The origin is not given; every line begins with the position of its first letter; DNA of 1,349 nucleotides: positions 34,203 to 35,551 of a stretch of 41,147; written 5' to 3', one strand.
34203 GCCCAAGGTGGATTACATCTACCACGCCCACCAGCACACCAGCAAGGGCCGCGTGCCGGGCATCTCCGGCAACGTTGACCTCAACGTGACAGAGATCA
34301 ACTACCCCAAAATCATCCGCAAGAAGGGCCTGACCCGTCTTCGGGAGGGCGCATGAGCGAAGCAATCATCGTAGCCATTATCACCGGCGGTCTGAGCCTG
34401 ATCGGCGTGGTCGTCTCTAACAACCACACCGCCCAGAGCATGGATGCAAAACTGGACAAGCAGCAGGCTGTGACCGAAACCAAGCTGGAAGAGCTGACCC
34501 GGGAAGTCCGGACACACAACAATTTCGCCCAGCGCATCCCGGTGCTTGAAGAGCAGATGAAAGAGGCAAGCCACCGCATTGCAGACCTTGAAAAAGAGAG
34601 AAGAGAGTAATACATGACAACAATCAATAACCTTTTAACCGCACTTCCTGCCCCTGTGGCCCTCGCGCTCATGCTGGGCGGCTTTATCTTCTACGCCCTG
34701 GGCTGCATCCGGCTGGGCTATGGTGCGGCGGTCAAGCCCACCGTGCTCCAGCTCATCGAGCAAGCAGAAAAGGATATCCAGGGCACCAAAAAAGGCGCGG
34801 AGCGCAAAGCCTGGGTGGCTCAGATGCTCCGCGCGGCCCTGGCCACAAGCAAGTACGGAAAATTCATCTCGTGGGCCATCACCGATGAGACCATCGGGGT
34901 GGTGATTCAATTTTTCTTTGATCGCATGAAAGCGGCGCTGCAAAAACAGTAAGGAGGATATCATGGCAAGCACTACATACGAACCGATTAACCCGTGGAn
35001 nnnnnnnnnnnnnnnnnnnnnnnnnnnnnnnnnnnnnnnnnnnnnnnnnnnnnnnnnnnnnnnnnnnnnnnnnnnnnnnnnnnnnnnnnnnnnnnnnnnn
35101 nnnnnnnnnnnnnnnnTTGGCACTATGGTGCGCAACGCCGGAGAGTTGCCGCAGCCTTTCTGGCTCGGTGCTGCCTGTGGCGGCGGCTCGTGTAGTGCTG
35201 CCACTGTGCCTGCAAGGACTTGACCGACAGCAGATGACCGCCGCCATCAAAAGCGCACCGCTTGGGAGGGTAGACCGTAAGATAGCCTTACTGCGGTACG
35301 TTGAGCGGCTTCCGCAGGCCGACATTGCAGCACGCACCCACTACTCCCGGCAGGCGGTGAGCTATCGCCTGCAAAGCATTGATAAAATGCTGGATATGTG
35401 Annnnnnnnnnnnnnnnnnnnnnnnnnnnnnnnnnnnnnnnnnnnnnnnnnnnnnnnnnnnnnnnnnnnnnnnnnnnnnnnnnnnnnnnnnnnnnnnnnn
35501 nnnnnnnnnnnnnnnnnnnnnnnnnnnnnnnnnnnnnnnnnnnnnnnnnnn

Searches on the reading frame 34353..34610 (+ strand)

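Call 5: search_protein_families(library=pfam, proteins=[window:34353-34610:+], max_evalue=0.1)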
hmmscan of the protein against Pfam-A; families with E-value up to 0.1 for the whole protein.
window:34353-34610:+ (85 aa): 4 families
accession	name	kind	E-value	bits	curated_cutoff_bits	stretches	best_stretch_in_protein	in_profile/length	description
PF24073.1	DUF7365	-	0.015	15.9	27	1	3-82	11-93/101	Coiled-coil region of unknown function (DUF7365)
PF07926.17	TPR_MLP1_2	-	0.021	15.3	36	1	24-84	21-81/129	TPR/MLP1/MLP2-like protein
PF14282.11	FlxA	-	0.023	15.3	26.3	1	22-83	10-72/101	FlxA-like protein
PF08889.16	WbqC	-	0.04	14.2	21.3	1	15-80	46-113/218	WbqC-like protein family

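Call 6: search_protein_families(library=phrogs, proteins=[window:34353-34610:+], max_evalue=0.1)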
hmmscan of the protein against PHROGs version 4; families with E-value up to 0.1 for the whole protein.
window:34353-34610:+ (85 aa): 11 families
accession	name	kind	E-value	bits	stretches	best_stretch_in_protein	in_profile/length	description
phrog_1863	-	unknown function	1.4e-16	61.2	1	5-84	3-96/97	-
phrog_3999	-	unknown function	3.9e-05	24.8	1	1-85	8-102/107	-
phrog_1009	-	unknown function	0.00026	22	1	6-85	14-101/103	-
phrog_6440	-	unknown function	0.0096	16.9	1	4-84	4-86/186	-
phrog_1296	-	lysis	0.013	16.5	1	2-82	4-87/93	holin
phrog_19136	-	unknown function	0.015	16.9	1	4-66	22-82/102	-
phrog_19043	-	unknown function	0.015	16.7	1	14-81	13-80/99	-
phrog_492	-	unknown function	0.021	16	1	2-82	18-84/195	-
phrog_312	-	lysis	0.025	15.6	1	5-79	13-84/173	Rz-like spanin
phrog_8761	-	unknown function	0.073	13.7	0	5-19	16-30/41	-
phrog_1383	-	head and packaging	0.079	13.5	1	5-53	12-60/187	virion structural protein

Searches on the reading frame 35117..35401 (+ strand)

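Call 5: search_protein_families(library=pfam, proteins=[window:35117-35401:+], max_evalue=0.1)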
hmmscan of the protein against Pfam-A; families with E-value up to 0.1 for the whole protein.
window:35117-35401:+ (94 aa): 8 families
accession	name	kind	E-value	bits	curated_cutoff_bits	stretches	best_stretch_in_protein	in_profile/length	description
PF08281.18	Sigma70_r4_2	-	7.7e-05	22.7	25.7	1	53-86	15-48/54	Sigma-70, region 4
PF12802.13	MarR_2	-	0.00029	21.4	27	1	63-87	15-43/61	MarR family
PF13412.12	HTH_24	-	0.0014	18.6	21.9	1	64-86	17-39/48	Winged helix-turn-helix DNA-binding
PF13404.12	HTH_AsnC-type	-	0.0026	18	27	1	53-86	5-39/42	AsnC-type helix-turn-helix domain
PF04545.22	Sigma70_r4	-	0.003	17.5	24.1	1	54-84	10-40/50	Sigma-70, region 4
PF13556.12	HTH_30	-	0.01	16.1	27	1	68-93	16-41/59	PucR C-terminal helix-turn-helix domain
PF13384.12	HTH_23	-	0.013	15.7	24.6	1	52-82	4-35/50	Homeodomain-like domain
PF13518.12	HTH_28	-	0.062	13.8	25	0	54-85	2-32/52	Helix-turn-helix domain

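Call 6: search_protein_families(library=phrogs, proteins=[window:35117-35401:+], max_evalue=0.1)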
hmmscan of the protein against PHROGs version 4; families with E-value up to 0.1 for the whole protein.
window:35117-35401:+ (94 aa): 2 families
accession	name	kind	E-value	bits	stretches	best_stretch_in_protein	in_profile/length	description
phrog_3512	-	transcription regulation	0.00023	22.4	1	40-88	57-105/130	sigma factor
phrog_36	-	transcription regulation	0.0045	17.6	1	51-86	142-177/220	transcriptional regulator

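Call 67: search_protein_families(library=padloc, proteins=[window:35117-35398:+], max_evalue=0.01)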
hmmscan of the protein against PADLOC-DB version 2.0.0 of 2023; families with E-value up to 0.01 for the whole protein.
window:35117-35398:+ (94 aa): 0 families
